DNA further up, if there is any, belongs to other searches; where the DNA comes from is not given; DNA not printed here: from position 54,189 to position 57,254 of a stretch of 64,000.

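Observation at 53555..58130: Remodelled dcw-type cluster: no ftsI/ftsW/mur ligases between ftsL-like and mraY-like genes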

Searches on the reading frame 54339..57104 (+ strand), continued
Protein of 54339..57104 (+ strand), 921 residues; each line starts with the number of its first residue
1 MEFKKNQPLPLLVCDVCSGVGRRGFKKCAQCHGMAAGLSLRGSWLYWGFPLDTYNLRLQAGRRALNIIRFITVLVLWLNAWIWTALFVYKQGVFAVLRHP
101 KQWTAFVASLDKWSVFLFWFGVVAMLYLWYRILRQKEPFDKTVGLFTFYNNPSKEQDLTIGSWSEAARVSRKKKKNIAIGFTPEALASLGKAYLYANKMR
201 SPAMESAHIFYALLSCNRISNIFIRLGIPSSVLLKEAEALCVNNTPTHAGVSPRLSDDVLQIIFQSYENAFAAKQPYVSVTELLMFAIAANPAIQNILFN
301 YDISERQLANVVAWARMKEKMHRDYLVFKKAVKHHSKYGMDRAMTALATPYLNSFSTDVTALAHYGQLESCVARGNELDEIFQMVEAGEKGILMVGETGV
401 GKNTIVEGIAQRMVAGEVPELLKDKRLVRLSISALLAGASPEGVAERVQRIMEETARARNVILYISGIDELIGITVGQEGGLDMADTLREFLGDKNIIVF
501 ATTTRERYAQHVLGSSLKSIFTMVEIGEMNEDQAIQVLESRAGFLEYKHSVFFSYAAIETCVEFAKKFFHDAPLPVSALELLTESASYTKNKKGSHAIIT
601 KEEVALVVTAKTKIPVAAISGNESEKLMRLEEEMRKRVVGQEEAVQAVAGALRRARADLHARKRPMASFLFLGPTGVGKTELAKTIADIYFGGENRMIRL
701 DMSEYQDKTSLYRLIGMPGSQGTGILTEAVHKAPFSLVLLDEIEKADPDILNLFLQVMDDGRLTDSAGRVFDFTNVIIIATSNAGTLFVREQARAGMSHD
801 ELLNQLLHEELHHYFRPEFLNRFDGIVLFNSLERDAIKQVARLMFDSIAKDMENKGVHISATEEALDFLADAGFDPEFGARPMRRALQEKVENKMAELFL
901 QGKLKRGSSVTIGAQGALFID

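Call 10: find_homologous_proteins(query=window:54339-57104:+, max_evalue=1e-30)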
Query window:54339-57104:+ (921 aa): 227 proteins with E <= 1e-30 among 8000 candidates; the best 120 are listed.
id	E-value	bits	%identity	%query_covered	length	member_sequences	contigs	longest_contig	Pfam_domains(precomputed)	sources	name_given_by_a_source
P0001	0.0e+0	1971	95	100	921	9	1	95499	PF02861.26,PF00158.33,PF07724.21,PF00004.36,PF13401.13,PF17871.8,PF07728.21,PF10431.16,PF13191.13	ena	-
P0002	0.0e+0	1454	70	100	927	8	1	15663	PF02861.26,PF00158.33,PF07724.21,PF12775.14,PF00004.36,PF13401.13,PF17871.8,PF07728.21,PF10431.16,PF13191.13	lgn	-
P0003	0.0e+0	1392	66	100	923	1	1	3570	PF02861.26,PF00158.33,PF07724.21,PF00004.36,PF07728.21,PF10431.16,PF13191.13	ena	-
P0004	0.0e+0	1391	67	100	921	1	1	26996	PF02861.26,PF00158.33,PF07724.21,PF00004.36,PF17871.8,PF07728.21,PF10431.16,PF13191.13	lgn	-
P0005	0.0e+0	1390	67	100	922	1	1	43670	PF02861.26,PF00158.33,PF07724.21,PF00004.36,PF17871.8,PF07728.21,PF10431.16,PF13191.13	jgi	jgi:ATP-dependent Clp protease ATP-binding subunit ClpC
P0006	0.0e+0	1384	66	100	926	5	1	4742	PF02861.26,PF00158.33,PF07724.21,PF00004.36,PF17871.8,PF07728.21,PF10431.16,PF13191.13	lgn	-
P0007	0.0e+0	1382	66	100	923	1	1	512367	PF02861.26,PF00158.33,PF07724.21,PF00004.36,PF17871.8,PF07728.21,PF10431.16,PF13191.13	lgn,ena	-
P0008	0.0e+0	1343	65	99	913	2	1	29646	PF02861.26,PF00158.33,PF07724.21,PF12775.14,PF00004.36,PF13401.13,PF17871.8,PF07728.21,PF01078.28,PF10431.16,PF13191.13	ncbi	-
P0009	0.0e+0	1312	62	100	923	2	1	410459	PF02861.26,PF00004.36,PF13401.13,PF17871.8,PF07728.21,PF13191.13,PF00158.33,PF07724.21,PF12775.14,PF02367.24,PF01078.28,PF10431.16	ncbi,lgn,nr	ncbi:MAG: ATP-dependent Clp protease ATP-binding subunit [Candidatus Magasanikbacteria bacterium]|nr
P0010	0.0e+0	1302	62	100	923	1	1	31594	PF02861.26,PF00158.33,PF07724.21,PF00004.36,PF17871.8,PF07728.21,PF10431.16,PF13191.13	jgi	jgi:ATP-dependent Clp protease ATP-binding subunit ClpC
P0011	0.0e+0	1297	62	100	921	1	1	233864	PF02861.26,PF20030.6,PF00158.33,PF07724.21,PF12775.14,PF00004.36,PF17871.8,PF07728.21,PF01078.28,PF10431.16,PF13191.13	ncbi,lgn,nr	ncbi:MAG TPA: ATP-dependent Clp protease ATP-binding subunit [Candidatus Udaeobacter sp.]|nr:ATP-dep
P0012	0.0e+0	1297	61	100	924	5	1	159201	PF02861.26,PF00158.33,PF07724.21,PF00004.36,PF13401.13,PF17871.8,PF07728.21,PF10431.16,PF13191.13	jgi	jgi:ATP-dependent Clp protease ATP-binding subunit ClpA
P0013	0.0e+0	1296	62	100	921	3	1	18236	PF02861.26,PF00158.33,PF07724.21,PF05729.19,PF00004.36,PF13401.13,PF17871.8,PF07728.21,PF01078.28,PF10431.16,PF13191.13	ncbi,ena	-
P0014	0.0e+0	1295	63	100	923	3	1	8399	PF02861.26,PF00158.33,PF07724.21,PF00004.36,PF17871.8,PF07728.21,PF01078.28,PF10431.16,PF13191.13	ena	-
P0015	0.0e+0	1294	62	100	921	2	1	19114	PF02861.26,PF00158.33,PF07724.21,PF00004.36,PF07728.21,PF01078.28,PF10431.16,PF13191.13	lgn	-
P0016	0.0e+0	1289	62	100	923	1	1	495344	PF02861.26,PF00004.36,PF17871.8,PF05496.19,PF07728.21,PF13191.13,PF00158.33,PF07724.21,PF05729.19,PF01078.28,PF10431.16,PF20720.4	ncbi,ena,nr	ncbi:MAG: chaperone ATPase [Parcubacteria group bacterium Gr01-1014_13]|nr:MAG: chaperone ATPase [Pa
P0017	0.0e+0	1285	62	99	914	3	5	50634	PF02861.26,PF00158.33,PF07724.21,PF00004.36,PF17871.8,PF07728.21,PF01078.28,PF10431.16,PF13191.13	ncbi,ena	-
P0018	0.0e+0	1283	62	100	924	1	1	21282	PF02861.26,PF00158.33,PF07724.21,PF00004.36,PF17871.8,PF07728.21,PF01078.28,PF10431.16,PF13191.13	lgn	-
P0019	0.0e+0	1279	62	100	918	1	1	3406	PF02861.26,PF00158.33,PF07724.21,PF00004.36,PF17871.8,PF07728.21,PF01078.28,PF10431.16,PF13191.13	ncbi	-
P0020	0.0e+0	1271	61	100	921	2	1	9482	PF02861.26,PF00158.33,PF07724.21,PF05729.19,PF00004.36,PF17871.8,PF07728.21,PF01078.28,PF10431.16,PF13191.13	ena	-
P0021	0.0e+0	1267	61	98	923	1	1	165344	PF02861.26,PF00158.33,PF07724.21,PF00004.36,PF17871.8,PF07728.21,PF01078.28,PF10431.16,PF13191.13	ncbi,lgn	-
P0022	0.0e+0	1265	60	100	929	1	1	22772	PF02861.26,PF00004.36,PF17871.8,PF07728.21,PF13191.13,PF00158.33,PF07724.21,PF12775.14,PF05729.19,PF01078.28,PF10431.16,PF20720.4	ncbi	-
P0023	0.0e+0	1262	61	100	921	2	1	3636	PF13173.13,PF02861.26,PF00158.33,PF07724.21,PF00004.36,PF13401.13,PF20703.4,PF05496.19,PF07728.21,PF10431.16,PF13191.13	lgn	-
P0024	0.0e+0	1252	63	96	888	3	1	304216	PF02861.26,PF00158.33,PF07724.21,PF12775.14,PF00004.36,PF17871.8,PF07728.21,PF01078.28,PF10431.16,PF13191.13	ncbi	-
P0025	0.0e+0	1249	62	96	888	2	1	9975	PF02861.26,PF00004.36,PF13401.13,PF17871.8,PF07728.21,PF13191.13,PF00158.33,PF07724.21,PF05729.19,PF01078.28,PF10431.16,PF20720.4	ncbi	-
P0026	0.0e+0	1247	63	95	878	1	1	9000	PF02861.26,PF00158.33,PF07724.21,PF02367.24,PF00004.36,PF13401.13,PF07728.21,PF01078.28,PF10431.16,PF13191.13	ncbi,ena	-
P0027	0.0e+0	1244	63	96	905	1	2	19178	PF02861.26,PF00158.33,PF07724.21,PF12775.14,PF00004.36,PF07728.21,PF01078.28,PF10431.16,PF13191.13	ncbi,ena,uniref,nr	ncbi:MAG: ATPase AAA-2 domain protein [Candidatus Magasanikbacteria bacterium GW2011_GWA2_40_10]|uni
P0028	0.0e+0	1240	60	99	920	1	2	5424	PF02861.26,PF00158.33,PF07724.21,PF00004.36,PF13401.13,PF17871.8,PF07728.21,PF10431.16,PF13191.13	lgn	-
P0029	0.0e+0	1238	63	96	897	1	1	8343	PF02861.26,PF00158.33,PF07724.21,PF12775.14,PF00004.36,PF17871.8,PF07728.21,PF01078.28,PF10431.16,PF13191.13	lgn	-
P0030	0.0e+0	1235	60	99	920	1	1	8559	PF02861.26,PF00158.33,PF07724.21,PF00004.36,PF13401.13,PF17871.8,PF07728.21,PF10431.16,PF13191.13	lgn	-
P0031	0.0e+0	1218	63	93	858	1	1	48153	PF02861.26,PF00158.33,PF07724.21,PF00004.36,PF17871.8,PF07728.21,PF10431.16,PF13191.13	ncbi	-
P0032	0.0e+0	1146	56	100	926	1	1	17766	PF02861.26,PF00158.33,PF07724.21,PF00004.36,PF13401.13,PF17871.8,PF07728.21,PF01078.28,PF10431.16,PF13191.13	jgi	jgi:ATP-dependent Clp protease ATP-binding subunit ClpC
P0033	0.0e+0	1136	55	100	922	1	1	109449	PF02861.26,PF00158.33,PF07724.21,PF00004.36,PF13401.13,PF17871.8,PF07728.21,PF01078.28,PF10431.16,PF13191.13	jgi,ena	-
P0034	0.0e+0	1130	55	100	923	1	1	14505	PF02861.26,PF00158.33,PF07724.21,PF00004.36,PF17871.8,PF07728.21,PF01078.28,PF10431.16,PF13191.13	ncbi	-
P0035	0.0e+0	1107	54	100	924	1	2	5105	PF02861.26,PF00158.33,PF07724.21,PF00004.36,PF20703.4,PF17871.8,PF07728.21,PF01078.28,PF10431.16,PF13191.13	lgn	-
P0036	0.0e+0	1106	54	99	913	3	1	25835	PF02861.26,PF00158.33,PF07724.21,PF00004.36,PF17871.8,PF07728.21,PF01078.28,PF10431.16,PF13191.13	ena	-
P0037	0.0e+0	1100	54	100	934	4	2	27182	PF02861.26,PF00158.33,PF07724.21,PF00004.36,PF17871.8,PF07728.21,PF01078.28,PF10431.16,PF13191.13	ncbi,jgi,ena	-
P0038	0.0e+0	1099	54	99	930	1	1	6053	PF02861.26,PF00158.33,PF07724.21,PF00004.36,PF17871.8,PF07728.21,PF10431.16,PF13191.13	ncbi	-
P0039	0.0e+0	1097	54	100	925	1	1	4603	PF13173.13,PF02861.26,PF00158.33,PF07724.21,PF00004.36,PF07728.21,PF10431.16,PF20720.4,PF13191.13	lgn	-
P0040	0.0e+0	1096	53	99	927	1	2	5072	PF02861.26,PF00158.33,PF07724.21,PF00004.36,PF17871.8,PF07728.21,PF10431.16,PF13191.13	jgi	-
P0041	0.0e+0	1096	56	96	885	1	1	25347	PF02861.26,PF00158.33,PF07724.21,PF00004.36,PF17871.8,PF07728.21,PF01078.28,PF10431.16,PF13191.13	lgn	-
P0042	0.0e+0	1093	55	100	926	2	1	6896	PF02861.26,PF00158.33,PF07724.21,PF00004.36,PF17871.8,PF05673.20,PF07728.21,PF01078.28,PF10431.16,PF13191.13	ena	-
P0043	0.0e+0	1090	55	100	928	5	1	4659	PF02861.26,PF00158.33,PF07724.21,PF00004.36,PF17871.8,PF07728.21,PF10431.16,PF13191.13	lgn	-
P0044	0.0e+0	1089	54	100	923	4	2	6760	PF02861.26,PF00158.33,PF07724.21,PF00004.36,PF17871.8,PF07728.21,PF10431.16,PF13191.13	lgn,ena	-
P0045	0.0e+0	1088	53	99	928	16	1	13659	PF02861.26,PF00004.36,PF13401.13,PF03193.23,PF17871.8,PF05673.20,PF01637.25,PF07728.21,PF13191.13,PF00158.33,PF07724.21,PF12775.14,PF10431.16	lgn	-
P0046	0.0e+0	1079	53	100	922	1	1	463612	PF13173.13,PF02861.26,PF00158.33,PF07724.21,PF00004.36,PF13401.13,PF17871.8,PF07728.21,PF10431.16,PF13191.13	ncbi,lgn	-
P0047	0.0e+0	1078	54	100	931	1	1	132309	PF02861.26,PF08477.20,PF00004.36,PF13401.13,PF17871.8,PF01637.25,PF07728.21,PF13191.13,PF00158.33,PF07724.21,PF00005.34,PF12775.14,PF05729.19,PF02367.24,PF01078.28,PF10431.16,PF20720.4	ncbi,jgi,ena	ncbi:MAG: ATP-dependent Clp protease ATP-binding subunit [Candidatus Magasanikbacteria bacterium]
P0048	0.0e+0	1077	53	100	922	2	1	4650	PF02861.26,PF00158.33,PF07724.21,PF00004.36,PF17871.8,PF07728.21,PF10431.16,PF13191.13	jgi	-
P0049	0.0e+0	1076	53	100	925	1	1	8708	PF02861.26,PF07724.21,PF00004.36,PF17871.8,PF07728.21,PF10431.16,PF13191.13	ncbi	-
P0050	0.0e+0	1074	53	100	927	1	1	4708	PF02861.26,PF00158.33,PF07724.21,PF00004.36,PF17871.8,PF07728.21,PF10431.16,PF13191.13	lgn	-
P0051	0.0e+0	1074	53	100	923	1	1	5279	PF02861.26,PF00158.33,PF07724.21,PF00004.36,PF13401.13,PF17871.8,PF07728.21,PF10431.16,PF13191.13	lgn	-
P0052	0.0e+0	1072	53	100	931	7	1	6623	PF02861.26,PF00158.33,PF07724.21,PF00004.36,PF13401.13,PF03193.23,PF07728.21,PF01078.28,PF10431.16,PF13191.13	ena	-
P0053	0.0e+0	1072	53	100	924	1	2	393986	PF02861.26,PF00158.33,PF07724.21,PF00004.36,PF13401.13,PF17871.8,PF07728.21,PF10431.16,PF13191.13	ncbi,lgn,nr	ncbi:MAG: AAA family ATPase [Candidatus Magasanikbacteria bacterium]|nr:AAA family ATPase [Candidatu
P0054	0.0e+0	1066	53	100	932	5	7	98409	PF02861.26,PF00158.33,PF07724.21,PF00004.36,PF17871.8,PF07728.21,PF01078.28,PF10431.16,PF13191.13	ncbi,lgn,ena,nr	ncbi:MAG TPA: ATP-dependent Clp protease ATP-binding subunit [Patescibacteria group bacterium]|nr:AT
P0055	0.0e+0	1065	53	99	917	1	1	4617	PF02861.26,PF00158.33,PF07724.21,PF00004.36,PF17871.8,PF07728.21,PF10431.16,PF13191.13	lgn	-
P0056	0.0e+0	1065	53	100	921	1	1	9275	PF02861.26,PF00158.33,PF07724.21,PF00004.36,PF17871.8,PF07728.21,PF10431.16,PF13191.13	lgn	-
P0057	0.0e+0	1063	53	100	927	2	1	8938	PF02861.26,PF00004.36,PF13401.13,PF03193.23,PF17871.8,PF05673.20,PF07728.21,PF13191.13,PF06414.19,PF00158.33,PF07724.21,PF00005.34,PF12775.14,PF01078.28,PF10431.16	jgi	jgi:ATP-dependent Clp protease ATP-binding subunit ClpC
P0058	0.0e+0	1062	54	99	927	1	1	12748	PF02861.26,PF00158.33,PF07724.21,PF00004.36,PF17871.8,PF07728.21,PF10431.16,PF13191.13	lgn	-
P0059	0.0e+0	1062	53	100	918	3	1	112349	PF02861.26,PF00158.33,PF07724.21,PF00004.36,PF13401.13,PF17871.8,PF07728.21,PF10431.16,PF13191.13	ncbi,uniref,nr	ncbi:MAG: hypothetical protein A3J93_04350 [Candidatus Magasanikbacteria bacterium RIFOXYC2_FULL_42_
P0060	0.0e+0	1060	52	99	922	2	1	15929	PF02861.26,PF00158.33,PF07724.21,PF00004.36,PF13401.13,PF17871.8,PF07728.21,PF10431.16,PF13191.13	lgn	-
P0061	0.0e+0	1058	52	99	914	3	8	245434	PF02861.26,PF00158.33,PF07724.21,PF00004.36,PF13401.13,PF17871.8,PF13238.13,PF07728.21,PF10431.16,PF13191.13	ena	-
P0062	0.0e+0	1057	54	99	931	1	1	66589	PF02861.26,PF00158.33,PF07724.21,PF00004.36,PF17871.8,PF07728.21,PF10431.16,PF13191.13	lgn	-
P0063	0.0e+0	1057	53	100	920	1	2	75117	PF02861.26,PF00158.33,PF07724.21,PF00004.36,PF13401.13,PF17871.8,PF07728.21,PF10431.16,PF13191.13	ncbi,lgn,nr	ncbi:MAG: ATP-dependent Clp protease ATP-binding subunit [Candidatus Magasanikbacteria bacterium]|nr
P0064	0.0e+0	1054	52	100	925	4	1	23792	PF02861.26,PF00158.33,PF07724.21,PF00004.36,PF13401.13,PF17871.8,PF07728.21,PF10431.16,PF13191.13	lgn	-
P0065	0.0e+0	1054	52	100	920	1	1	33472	PF02861.26,PF00158.33,PF07724.21,PF12775.14,PF00004.36,PF17871.8,PF07728.21,PF01078.28,PF10431.16,PF13191.13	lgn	-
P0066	0.0e+0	1051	53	100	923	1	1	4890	PF02861.26,PF00158.33,PF07724.21,PF05729.19,PF00004.36,PF13401.13,PF20703.4,PF17871.8,PF07728.21,PF10431.16,PF13191.13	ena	-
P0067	0.0e+0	1046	52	100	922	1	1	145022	PF02861.26,PF08477.20,PF00004.36,PF13401.13,PF17871.8,PF05673.20,PF07728.21,PF13191.13,PF01695.24,PF00158.33,PF07724.21,PF00005.34,PF12775.14,PF05729.19,PF02367.24,PF01078.28,PF10431.16,PF20720.4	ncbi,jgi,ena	ncbi:MAG: ATP-dependent Clp protease ATP-binding subunit [Candidatus Magasanikbacteria bacterium]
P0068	0.0e+0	1044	54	100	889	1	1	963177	PF02861.26,PF00158.33,PF07724.21,PF00004.36,PF17871.8,PF07728.21,PF01078.28,PF10431.16,PF13191.13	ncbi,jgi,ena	ncbi:MAG: ATP-dependent Clp protease ATP-binding subunit [Patescibacteria group bacterium]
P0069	0.0e+0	1041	51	100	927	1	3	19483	PF02861.26,PF07724.21,PF00004.36,PF17871.8,PF07728.21,PF10431.16,PF13191.13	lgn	-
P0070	0.0e+0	1040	52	99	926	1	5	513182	PF02861.26,PF00158.33,PF07724.21,PF00004.36,PF17871.8,PF07728.21,PF10431.16,PF13191.13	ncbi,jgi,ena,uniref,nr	ncbi:MAG: hypothetical protein COU29_03385 [Candidatus Magasanikbacteria bacterium CG10_big_fil_rev_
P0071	0.0e+0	1037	54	98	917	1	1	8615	PF02861.26,PF00158.33,PF07724.21,PF00004.36,PF17871.8,PF07728.21,PF10431.16,PF13191.13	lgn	-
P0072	0.0e+0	1035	52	100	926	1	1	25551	PF02861.26,PF20030.6,PF00158.33,PF07724.21,PF00004.36,PF17871.8,PF07728.21,PF01078.28,PF10431.16,PF13191.13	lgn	-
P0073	0.0e+0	1034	52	99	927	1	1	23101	PF02861.26,PF00158.33,PF07724.21,PF00004.36,PF17871.8,PF07728.21,PF10431.16,PF13191.13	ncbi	-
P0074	0.0e+0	1033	51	100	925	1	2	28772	PF02861.26,PF00158.33,PF07724.21,PF00004.36,PF17871.8,PF07728.21,PF10431.16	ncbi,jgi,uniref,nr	ncbi:MAG: hypothetical protein COU31_03290 [Candidatus Magasanikbacteria bacterium CG10_big_fil_rev_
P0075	0.0e+0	1031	54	96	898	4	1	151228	PF02861.26,PF00004.36,PF13401.13,PF03193.23,PF05673.20,PF07728.21,PF13191.13,PF00158.33,PF07724.21,PF00005.34,PF05729.19,PF01078.28,PF10431.16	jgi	jgi:ATP-dependent Clp protease ATP-binding subunit ClpC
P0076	0.0e+0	1029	51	100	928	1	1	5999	PF02861.26,PF00158.33,PF07724.21,PF00004.36,PF17871.8,PF07728.21,PF10431.16,PF13191.13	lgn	-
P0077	0.0e+0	1027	52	100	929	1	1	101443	PF02861.26,PF00158.33,PF07724.21,PF00004.36,PF17871.8,PF07728.21,PF01078.28,PF10431.16,PF13191.13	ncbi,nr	ncbi:MAG: AAA family ATPase [Candidatus Magasanikbacteria bacterium]|nr:AAA family ATPase [Candidatu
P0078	0.0e+0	1023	52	99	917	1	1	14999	PF00158.33,PF07724.21,PF00004.36,PF17871.8,PF05673.20,PF07728.21,PF10431.16,PF13191.13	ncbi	-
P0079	0.0e+0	1020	53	99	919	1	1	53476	PF02861.26,PF00158.33,PF07724.21,PF12775.14,PF00004.36,PF13401.13,PF17871.8,PF07728.21,PF10431.16,PF13191.13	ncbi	-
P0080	0.0e+0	1020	50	99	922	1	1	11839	PF02861.26,PF07724.21,PF00004.36,PF17871.8,PF07728.21,PF10431.16,PF13191.13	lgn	-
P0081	0.0e+0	1019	51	100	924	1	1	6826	PF02861.26,PF20030.6,PF00004.36,PF13401.13,PF17871.8,PF05673.20,PF07728.21,PF13191.13,PF00158.33,PF07724.21,PF02367.24,PF01078.28,PF10431.16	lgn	-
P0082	0.0e+0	1018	51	100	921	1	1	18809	PF02861.26,PF00158.33,PF07724.21,PF05729.19,PF00004.36,PF17871.8,PF07728.21,PF10431.16,PF13191.13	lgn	-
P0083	0.0e+0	1018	50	100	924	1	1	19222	PF13173.13,PF02861.26,PF00158.33,PF07724.21,PF00004.36,PF13401.13,PF17871.8,PF07728.21,PF10431.16,PF13191.13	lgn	-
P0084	0.0e+0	1017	50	100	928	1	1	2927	PF02861.26,PF00158.33,PF07724.21,PF00004.36,PF17871.8,PF07728.21,PF10431.16,PF13191.13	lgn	-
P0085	0.0e+0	1013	51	98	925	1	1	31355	PF02861.26,PF20030.6,PF00158.33,PF07724.21,PF00004.36,PF17871.8,PF07728.21,PF10431.16,PF13191.13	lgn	-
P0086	6.0e-298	1009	52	99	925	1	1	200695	PF02861.26,PF00158.33,PF07724.21,PF00004.36,PF17871.8,PF07728.21,PF10431.16,PF13191.13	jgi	-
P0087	2.1e-297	1007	52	99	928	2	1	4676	PF02861.26,PF00158.33,PF07724.21,PF02367.24,PF00004.36,PF17871.8,PF05673.20,PF07728.21,PF01078.28,PF10431.16,PF13191.13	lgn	-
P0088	2.9e-296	1003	51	99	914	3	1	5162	PF02861.26,PF00158.33,PF07724.21,PF00004.36,PF17871.8,PF07728.21,PF01078.28,PF10431.16,PF13191.13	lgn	-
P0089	4.6e-296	1003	50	100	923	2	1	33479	PF02861.26,PF00158.33,PF07724.21,PF00004.36,PF17871.8,PF07728.21,PF10431.16,PF13191.13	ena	-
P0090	3.5e-294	996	53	95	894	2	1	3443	PF02861.26,PF00158.33,PF07724.21,PF12775.14,PF00004.36,PF13401.13,PF17871.8,PF07728.21,PF01078.28,PF10431.16,PF13191.13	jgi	-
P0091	3.8e-294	996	50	100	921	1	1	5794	PF02861.26,PF00158.33,PF07724.21,PF05729.19,PF00004.36,PF13401.13,PF20703.4,PF17871.8,PF07728.21,PF10431.16,PF13191.13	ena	-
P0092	7.1e-294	995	51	99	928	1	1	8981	PF02861.26,PF00158.33,PF07724.21,PF00004.36,PF17871.8,PF07728.21,PF10431.16,PF13191.13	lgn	-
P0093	8.9e-294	995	50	100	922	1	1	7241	PF02861.26,PF00158.33,PF07724.21,PF05729.19,PF00004.36,PF13401.13,PF17871.8,PF07728.21,PF10431.16,PF13191.13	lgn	-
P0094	1.7e-293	994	50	99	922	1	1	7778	PF02861.26,PF00158.33,PF07724.21,PF00004.36,PF17871.8,PF05673.20,PF07728.21,PF10431.16,PF13191.13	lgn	-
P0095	1.7e-292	991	52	97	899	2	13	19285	PF02861.26,PF00158.33,PF07724.21,PF00004.36,PF17871.8,PF07728.21,PF10431.16,PF13191.13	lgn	-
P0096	5.3e-291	986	50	99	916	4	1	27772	PF13173.13,PF02861.26,PF00004.36,PF13401.13,PF17871.8,PF07728.21,PF13191.13,PF06414.19,PF00158.33,PF07724.21,PF12775.14,PF10431.16,PF20720.4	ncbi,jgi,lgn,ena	ncbi:MAG: ATP-dependent Clp protease ATP-binding subunit [Patescibacteria group bacterium]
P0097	8.3e-289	979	52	96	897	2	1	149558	PF02861.26,PF00158.33,PF07724.21,PF00004.36,PF17871.8,PF07728.21,PF10431.16,PF13191.13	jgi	-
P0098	3.2e-288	977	51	99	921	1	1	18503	PF13173.13,PF02861.26,PF00158.33,PF07724.21,PF00004.36,PF13401.13,PF17871.8,PF07728.21,PF10431.16,PF13191.13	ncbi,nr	ncbi:MAG: ATP-dependent Clp protease ATP-binding subunit [Candidatus Magasanikbacteria bacterium]|nr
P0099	8.9e-287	972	51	99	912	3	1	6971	PF02861.26,PF00158.33,PF07724.21,PF05729.19,PF00004.36,PF03193.23,PF20703.4,PF17871.8,PF07728.21,PF10431.16,PF13191.13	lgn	-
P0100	9.3e-287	972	50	96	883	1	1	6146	PF02861.26,PF00158.33,PF07724.21,PF12775.14,PF00004.36,PF13401.13,PF17871.8,PF07728.21,PF10431.16,PF13191.13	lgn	-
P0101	1.4e-285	968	59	81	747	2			PF02861.26,PF00158.33,PF07724.21,PF00004.36,PF17871.8,PF07728.21,PF01078.28,PF20720.4,PF13191.13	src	-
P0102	2.7e-285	967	50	99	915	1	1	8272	PF02861.26,PF00158.33,PF07724.21,PF05729.19,PF00004.36,PF17871.8,PF07728.21,PF10431.16,PF13191.13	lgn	-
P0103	2.7e-285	967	49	100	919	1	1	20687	PF02861.26,PF01695.24,PF00158.33,PF07724.21,PF00004.36,PF13401.13,PF17871.8,PF07728.21,PF01078.28,PF10431.16,PF13191.13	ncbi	-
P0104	4.0e-285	967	48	100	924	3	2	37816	PF02861.26,PF00158.33,PF07724.21,PF00004.36,PF20703.4,PF17871.8,PF07728.21,PF10431.16,PF13191.13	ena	-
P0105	4.0e-285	967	49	100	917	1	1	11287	PF02861.26,PF00158.33,PF07724.21,PF00004.36,PF17871.8,PF07728.21,PF10431.16,PF13191.13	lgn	-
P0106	3.8e-283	960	49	99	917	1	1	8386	PF02861.26,PF00158.33,PF07724.21,PF00004.36,PF17871.8,PF07728.21,PF10431.16,PF13191.13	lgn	-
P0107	5.7e-283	959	49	100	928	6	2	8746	PF02861.26,PF00158.33,PF07724.21,PF00004.36,PF13401.13,PF17871.8,PF07728.21,PF10431.16,PF13191.13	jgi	jgi:ATP-dependent Clp protease ATP-binding subunit ClpC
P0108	5.8e-283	959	50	100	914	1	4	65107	PF02861.26,PF00158.33,PF07724.21,PF00004.36,PF13401.13,PF17871.8,PF05673.20,PF07728.21,PF10431.16,PF13191.13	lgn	-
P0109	2.1e-282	957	52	95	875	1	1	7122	PF02861.26,PF00158.33,PF07724.21,PF00004.36,PF17871.8,PF07728.21,PF10431.16,PF13191.13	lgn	-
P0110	8.2e-282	956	49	99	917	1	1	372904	PF02861.26,PF07724.21,PF00004.36,PF17871.8,PF07728.21,PF10431.16,PF13191.13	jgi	jgi:ATP-dependent Clp protease ATP-binding subunit ClpC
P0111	9.8e-282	955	51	96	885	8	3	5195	PF02861.26,PF00158.33,PF07724.21,PF00004.36,PF17871.8,PF07728.21,PF10431.16,PF13191.13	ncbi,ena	-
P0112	2.0e-281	954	51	96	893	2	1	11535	PF02861.26,PF00158.33,PF07724.21,PF00004.36,PF17871.8,PF07728.21,PF01078.28,PF10431.16,PF13191.13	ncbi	-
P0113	4.6e-280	950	50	99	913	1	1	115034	PF02861.26,PF00158.33,PF07724.21,PF05729.19,PF00004.36,PF13401.13,PF17871.8,PF07728.21,PF10431.16,PF13191.13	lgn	-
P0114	4.3e-279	947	48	100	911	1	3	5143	PF02861.26,PF00158.33,PF07724.21,PF00004.36,PF17871.8,PF07728.21,PF10431.16,PF13191.13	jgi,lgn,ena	-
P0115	1.1e-277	942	51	96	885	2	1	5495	PF13173.13,PF02861.26,PF00158.33,PF07724.21,PF00004.36,PF13401.13,PF17871.8,PF07728.21,PF10431.16,PF13191.13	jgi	-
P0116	1.6e-276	938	50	96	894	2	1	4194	PF02861.26,PF00158.33,PF07724.21,PF00004.36,PF17871.8,PF07728.21,PF10431.16,PF13191.13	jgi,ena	-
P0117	6.4e-274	929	50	95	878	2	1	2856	PF02861.26,PF00158.33,PF07724.21,PF00004.36,PF17871.8,PF07728.21,PF10431.16,PF13191.13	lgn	-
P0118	7.0e-274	929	48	98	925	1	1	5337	PF02861.26,PF00158.33,PF07724.21,PF05729.19,PF00004.36,PF17871.8,PF13238.13,PF07728.21,PF01078.28,PF10431.16,PF13191.13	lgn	-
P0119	2.9e-273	927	50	94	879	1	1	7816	PF02861.26,PF00158.33,PF07724.21,PF12775.14,PF00004.36,PF17871.8,PF07728.21,PF10431.16,PF13191.13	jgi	jgi:ATP-dependent Clp protease ATP-binding subunit ClpA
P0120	3.5e-271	920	48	100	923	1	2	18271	PF02861.26,PF00158.33,PF07724.21,PF12775.14,PF05729.19,PF00004.36,PF03193.23,PF17871.8,PF07728.21,PF10431.16,PF13191.13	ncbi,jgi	-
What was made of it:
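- Sources annotate it as ClpC or ClpA (call 10).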
